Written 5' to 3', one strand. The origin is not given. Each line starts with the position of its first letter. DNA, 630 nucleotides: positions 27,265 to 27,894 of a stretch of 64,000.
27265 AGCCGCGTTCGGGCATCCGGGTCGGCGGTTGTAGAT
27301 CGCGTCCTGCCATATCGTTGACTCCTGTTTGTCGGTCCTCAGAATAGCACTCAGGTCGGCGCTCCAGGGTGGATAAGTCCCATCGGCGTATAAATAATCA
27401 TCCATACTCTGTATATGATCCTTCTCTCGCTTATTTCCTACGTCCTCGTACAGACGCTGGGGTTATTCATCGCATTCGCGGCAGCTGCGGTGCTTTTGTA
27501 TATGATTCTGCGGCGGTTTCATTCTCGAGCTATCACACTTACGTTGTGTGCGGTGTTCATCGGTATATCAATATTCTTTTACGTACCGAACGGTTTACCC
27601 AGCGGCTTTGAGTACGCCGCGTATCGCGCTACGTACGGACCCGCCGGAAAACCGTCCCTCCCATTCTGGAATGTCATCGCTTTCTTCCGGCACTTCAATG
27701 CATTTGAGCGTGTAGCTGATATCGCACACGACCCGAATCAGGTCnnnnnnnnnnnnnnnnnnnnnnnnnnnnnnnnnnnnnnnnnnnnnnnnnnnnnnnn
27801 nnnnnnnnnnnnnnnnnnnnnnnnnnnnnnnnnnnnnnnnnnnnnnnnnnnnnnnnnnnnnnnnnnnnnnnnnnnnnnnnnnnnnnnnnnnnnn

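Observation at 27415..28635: Membrane-anchored copper nitrite reductase (NirK) in a reduced, CPR-like genome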

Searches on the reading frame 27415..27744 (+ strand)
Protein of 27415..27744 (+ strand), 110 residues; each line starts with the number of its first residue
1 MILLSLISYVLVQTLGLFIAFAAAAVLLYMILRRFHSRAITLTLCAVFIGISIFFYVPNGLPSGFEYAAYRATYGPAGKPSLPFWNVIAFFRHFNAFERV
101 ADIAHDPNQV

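Call 60: find_homologous_proteins(query=window:27415-27744:+, max_evalue=0.001)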
Query seq(110 aa) (110 aa): 2 proteins with E <= 0.001 among 14 candidates.
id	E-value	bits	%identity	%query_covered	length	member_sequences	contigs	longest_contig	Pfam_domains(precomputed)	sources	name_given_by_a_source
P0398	2.1e-40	155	73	92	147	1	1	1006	-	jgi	jgi:hypothetical protein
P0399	7.9e-38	147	73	94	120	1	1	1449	-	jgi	jgi:hypothetical protein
